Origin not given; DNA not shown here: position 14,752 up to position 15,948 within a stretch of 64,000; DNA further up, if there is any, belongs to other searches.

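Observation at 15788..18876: Carotenoid/C30-terpenoid biosynthesis trio in an apparently strictly anaerobic genome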

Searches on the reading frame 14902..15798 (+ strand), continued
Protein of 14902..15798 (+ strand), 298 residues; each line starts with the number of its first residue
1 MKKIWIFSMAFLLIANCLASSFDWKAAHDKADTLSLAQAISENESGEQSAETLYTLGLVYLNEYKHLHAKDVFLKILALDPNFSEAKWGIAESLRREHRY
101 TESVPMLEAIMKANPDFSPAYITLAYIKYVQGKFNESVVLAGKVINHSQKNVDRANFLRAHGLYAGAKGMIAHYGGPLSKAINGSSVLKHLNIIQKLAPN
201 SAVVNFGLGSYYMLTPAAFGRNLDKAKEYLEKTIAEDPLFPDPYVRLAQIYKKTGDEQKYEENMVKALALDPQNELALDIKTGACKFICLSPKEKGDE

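Call 75: search_protein_families(library=ncbifam, proteins=[L178:12040-12945:+, L178:12942-14060:+, L178:14286-14690:+, L178:14877-15359:+, L178:15371-15781:+, L178:10918-11958:-], max_evalue=0.0001)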
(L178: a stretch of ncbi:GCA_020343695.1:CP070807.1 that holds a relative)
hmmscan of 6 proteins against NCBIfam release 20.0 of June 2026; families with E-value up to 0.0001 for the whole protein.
L178:12040-12945:+ (301 aa): 13 families
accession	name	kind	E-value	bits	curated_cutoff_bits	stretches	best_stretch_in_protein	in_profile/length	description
NF004751.0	PRK06080.1-3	equivalog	7.4e-36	124.2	264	1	6-292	9-286/296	1,4-dihydroxy-2-naphthoate polyprenyltransferase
TIGR02235.1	menA_cyano-plnt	equivalog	4.6e-26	91.8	225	1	10-298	2-282/285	2-carboxy-1,4-naphthoquinone phytyltransferase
NF004750.0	PRK06080.1-2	equivalog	3.4e-24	85.7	346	1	7-300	6-293/301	1,4-dihydroxy-2-naphthoate polyprenyltransferase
NF004749.0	PRK06080.1-1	equivalog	1.5e-23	83.4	277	1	4-297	16-303/311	1,4-dihydroxy-2-naphthoate polyprenyltransferase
TIGR00751.1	menA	equivalog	2.1e-23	83.1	102.15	1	37-301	25-281/284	1,4-dihydroxy-2-naphthoate octaprenyltransferase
NF009926.0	PRK13387.1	equivalog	1.3e-21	77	316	1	11-300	7-312/317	1,4-dihydroxy-2-naphthoate polyprenyltransferase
NF004617.0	PRK05951.1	equivalog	1.2e-20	73.9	239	1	20-268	29-271/306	prenyltransferase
NF004754.0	PRK06080.1-6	equivalog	6.9e-17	61.8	522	1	26-300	28-296/308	1,4-dihydroxy-2-naphthoate polyprenyltransferase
NF004752.0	PRK06080.1-4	subfamily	1.4e-16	61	289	1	15-296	11-294/300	1,4-dihydroxy-2-naphthoate polyprenyltransferase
NF004753.0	PRK06080.1-5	equivalog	6.3e-15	55.1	555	1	5-270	9-275/312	1,4-dihydroxy-2-naphthoate polyprenyltransferase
NF009523.0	PRK12884.1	equivalog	2.2e-10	40.2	269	1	10-295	7-275/279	prenyltransferase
NF009521.0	PRK12882.1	equivalog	5.5e-05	22.5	296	0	27-287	25-271/280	geranylgeranylglycerol-phosphate geranylgeranyltransferase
NF005742.0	PRK07566.1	equivalog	8.1e-05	21.9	313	1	66-260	83-275/315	chlorophyll synthase ChlG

L178:12942-14060:+ (372 aa): 24 families
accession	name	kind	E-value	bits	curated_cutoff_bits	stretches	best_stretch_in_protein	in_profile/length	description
TIGR03169.1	Nterm_to_SelD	hypoth_equivalog_domain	6.2e-33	114.6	310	1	4-316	2-321/365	pyridine nucleotide-disulfide oxidoreductase family protein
TIGR03385.1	CoA_CoA_reduc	equivalog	7.9e-26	90.8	578.8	1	3-296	1-304/439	CoA-disulfide reductase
NF010037.0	PRK13512.1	equivalog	5e-19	68.5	394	1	73-296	84-300/438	CoA-disulfide reductase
NF007123.0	PRK09564.1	equivalog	3e-18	65.8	458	1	3-275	2-284/444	CoA-disulfide reductase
NF003437.0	PRK04965.1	equivalog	5.8e-17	61.7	392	1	3-284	4-284/378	NADH:flavorubredoxin reductase NorW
NF046103.1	NOXase_Strep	equivalog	1.9e-16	60.1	600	1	3-275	1-281/442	H2O-forming NADH oxidase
NF042949.2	3PPDioc_HcaD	equivalog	2.2e-15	56.3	450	1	4-276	4-277/386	3-phenylpropionate/cinnamic acid dioxygenase ferredoxin--NAD(+) reductase subunit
TIGR01350.1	lipoamide_DH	equivalog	3.8e-15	55.5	408.8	1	87-302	121-329/461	dihydrolipoyl dehydrogenase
NF045765.1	PhenlGlyoxDHPadH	equivalog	4.9e-13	48.7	475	1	4-301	5-306/416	NADH-dependent phenylglyoxylate dehydrogenase subunit epsilon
NF007286.0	PRK09754.1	equivalog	5.3e-13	48.5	447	1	5-275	7-277/400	phenylpropionate dioxygenase ferredoxin reductase subunit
TIGR04369.1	fusion_not_SelD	hypoth_equivalog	6.3e-12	44.4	700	1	7-316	2-290/701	oxidoreductase/SelD-related fusion protein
TIGR02053.1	MerA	equivalog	1.4e-11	44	454.45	1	141-304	168-330/465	mercury(II) reductase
NF004945.0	PRK06292.2-3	equivalog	2.1e-11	43.5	494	1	60-275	96-305/457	dihydrolipoyl dehydrogenase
TIGR02374.1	nitri_red_nirB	equivalog_domain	8.4e-11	41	578.35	1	72-276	72-279/794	nitrite reductase large subunit NirB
NF003585.0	PRK05249.1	equivalog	1.6e-10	40.3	465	1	91-317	134-347/464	Si-specific NAD(P)(+) transhydrogenase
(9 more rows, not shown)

L178:14286-14690:+ (134 aa): 0 families

L178:14877-15359:+ (160 aa): 1 family
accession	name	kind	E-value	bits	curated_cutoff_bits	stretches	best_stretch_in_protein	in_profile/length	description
TIGR04110.1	heme_HutZ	equivalog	9.6e-05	22.2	225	0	6-70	13-76/168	heme utilization protein HutZ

L178:15371-15781:+ (136 aa): 1 family
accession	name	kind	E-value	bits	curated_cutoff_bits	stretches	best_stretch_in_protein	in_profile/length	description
NF050144.1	matur_HvfX_fam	equivalog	1.6e-11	44.7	80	1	10-105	3-96/165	HvfX family Cu-binding RiPP maturation protein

L178:10918-11958:- (346 aa): 16 families
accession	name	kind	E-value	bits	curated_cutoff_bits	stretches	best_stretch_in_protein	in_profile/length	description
NF041169.1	f2_encap_cargo4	exception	1.7e-55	188.6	450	1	6-341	9-327/334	family 2 encapsulin nanocompartment cargo protein polyprenyl transferase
NF042416.1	GFPPS_Mycobact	equivalog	2.8e-45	154.8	600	1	33-340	30-342/350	bifunctional (2E,6E)-farnesyl/geranyl diphosphate synthase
NF041003.1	GGPP_syn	equivalog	9e-44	149.9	500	1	25-327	20-304/326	geranylgeranyl diphosphate synthase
NF040698.1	IdsA_Meth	equivalog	1.5e-42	146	468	1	18-325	12-306/328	short chain isoprenyl diphosphate synthase IdsA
NF045485.1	FPPsyn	subfamily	1.1e-33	116.6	275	1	3-280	2-261/288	farnesyl diphosphate synthase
NF040789.2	gerfarn_diphsyn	equivalog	3.8e-31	108.5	560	1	57-324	71-322/345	geranylfarnesyl diphosphate synthase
TIGR02748.1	GerC3_HepT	equivalog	1.4e-30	106.6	456.55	1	17-328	13-300/319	heptaprenyl diphosphate synthase component II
TIGR02749.1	prenyl_cyano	equivalog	2e-30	105.9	383.2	1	7-328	8-303/322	solanesyl diphosphate synthase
NF008140.0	PRK10888.1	equivalog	9.9e-29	100.7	412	1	43-325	42-301/323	octaprenyl diphosphate synthase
NF045549.1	GGPPsyn_IdsB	equivalog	8.4e-26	90.8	475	1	44-323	64-325/346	geranylgeranyl diphosphate synthase IdsB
NF045685.1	GGPPSynCrtE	equivalog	2.7e-24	85.7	460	1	24-281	20-267/293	geranylgeranyl diphosphate synthase CrtE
NF045628.1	HxpDPsynlarge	equivalog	3.6e-23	82.1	500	1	42-323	32-287/311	hexaprenyl-diphosphate synthase large subunit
NF042417.1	NPPPS_Mycobact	equivalog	3e-21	75.8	600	1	23-323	34-311/335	nonaprenyl/(2E,6E)-farnesyl/geranylgeranyl diphosphat synthase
NF007877.0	PRK10581.1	equivalog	1.1e-17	64.2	321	1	37-261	36-250/299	(2E,6E)-farnesyl diphosphate synthase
NF040627.1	GFPS_Meth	equivalog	7.9e-15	55.1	600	1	41-253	36-228/285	geranylfarnesyl diphosphate synthase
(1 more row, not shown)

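Call 79: predict_structure(alignment_id=A3)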
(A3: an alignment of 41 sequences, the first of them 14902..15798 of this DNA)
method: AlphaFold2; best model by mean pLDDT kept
length: 298 residues; sequences in the alignment: 41
mean_pLDDT: 93.0   pTM: 0.88
mean pLDDT of the five models: 93.0, 93.0, 92.3, 91.9, 91.5
residues with pLDDT >= 90: 241; 70-90: 43; 50-70: 10; < 50: 4
segments of 3 or more residues with pLDDT < 50: 295-298
pLDDT, mean of each block of 10 residues (from residue 1): 80 66 93 96 87 97 97 97 97 98 98 97 98 98 96 97 98 90 93 98 98 91 97 98 98 96 98 96 88 49
secondary structure, 60 per line:
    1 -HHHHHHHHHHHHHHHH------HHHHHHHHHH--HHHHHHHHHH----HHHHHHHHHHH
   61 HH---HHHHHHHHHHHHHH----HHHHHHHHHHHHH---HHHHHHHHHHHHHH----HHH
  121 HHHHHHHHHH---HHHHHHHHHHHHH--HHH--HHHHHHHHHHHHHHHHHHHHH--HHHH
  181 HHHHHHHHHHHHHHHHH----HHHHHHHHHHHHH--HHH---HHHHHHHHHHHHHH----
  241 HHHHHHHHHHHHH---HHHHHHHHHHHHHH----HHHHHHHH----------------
elements in order: H2-17 H24-33 H36-45 H50-62 H66-79 H84-96 H100-113 H118-130 H134-146 H154-174 H177-197 H202-214 H223-236 H241-253 H257-270 H275-282

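Call 83: fold_search(model_id=the predicted structure, library=pdb)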
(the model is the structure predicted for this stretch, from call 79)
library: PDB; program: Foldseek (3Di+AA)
matches with E <= 10: 1596; with E <= 0.001: 185
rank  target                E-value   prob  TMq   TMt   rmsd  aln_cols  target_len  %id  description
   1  8chy                  9.2e-08  1.00  0.34  0.37  12.5       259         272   22  Crystal structure of an 8-repeat consensus TPR superhelix with Zinc. (released 2024-02-21)
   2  9qhb                  1.5e-07  1.00  0.34  0.37  11.3       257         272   23  Crystal structure of 16-repeat CTPR protein with eliminated coordination sites (released 2025-10-22)
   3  9qhc_A                2.4e-07  1.00  0.42  0.44   8.8       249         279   24  Crystal structure of 8-repeat CTPR protein with eliminated coordination sites (released 2025-10-22)
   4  6eou                  3.1e-06  1.00  0.46  0.41   7.5       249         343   18  O-GlcNAc transferase TPR domain with the intellectual disability associated mutation L254F (released 2018-05-09)
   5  9qhc_B                3.2e-06  1.00  0.42  0.45   8.7       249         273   25  Crystal structure of 8-repeat CTPR protein with eliminated coordination sites (released 2025-10-22)
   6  7y4i_A                4.0e-06  1.00  0.41  0.17   9.5       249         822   18  Crystal structure of SPINDLY in complex with GDP (released 2022-12-07)
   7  9pkq_A                4.5e-06  1.00  0.52  0.35   7.0       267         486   17  Structure of the cytoplasmic domain of unliganded human Tom70, open and closed conformations (released 2026-03-18)
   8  1w3b_B                4.5e-06  1.00  0.39  0.33  10.7       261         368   18  The superhelical TPR domain of O-linked GlcNAc transferase reveals structural similarities to importin alpha. (released 2004-09-09)
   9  8dth_A                4.7e-06  1.00  0.34  0.16  12.6       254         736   16  Cryo-EM structure of Arabidopsis SPY alternative conformation 2 (released 2023-03-08)
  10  7yeh_A                5.6e-06  1.00  0.53  0.18   5.4       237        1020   20  Cryo-EM structure of human OGT-OGA complex (released 2023-07-12)
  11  1w3b_A                5.8e-06  1.00  0.53  0.42   6.3       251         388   19  The superhelical TPR domain of O-linked GlcNAc transferase reveals structural similarities to importin alpha. (released 2004-09-09)
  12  7y4i_B                6.0e-06  1.00  0.29  0.12  17.1       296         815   15  Crystal structure of SPINDLY in complex with GDP (released 2022-12-07)
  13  7yea_A                6.3e-06  1.00  0.50  0.18   5.9       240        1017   20  Human O-GlcNAc transferase Dimer (released 2023-07-12)
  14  8dtf_A                7.2e-06  1.00  0.39  0.17   9.3       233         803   18  Cryo-EM structure of the full length Arabidopsis SPY with complete TPRs (released 2023-03-08)
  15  8dti_A                8.5e-06  1.00  0.42  0.22   9.6       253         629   19  Cryo-EM structure of Arabidopsis SPY in complex with GDP-fucose (released 2023-03-08)
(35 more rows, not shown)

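Call 94: search_protein_families(library=pfam, proteins=[L178:14286-14690:+], max_evalue=0.001)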
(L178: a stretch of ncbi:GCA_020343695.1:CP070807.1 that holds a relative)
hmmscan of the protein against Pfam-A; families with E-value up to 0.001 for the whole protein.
L178:14286-14690:+ (134 aa): 0 families
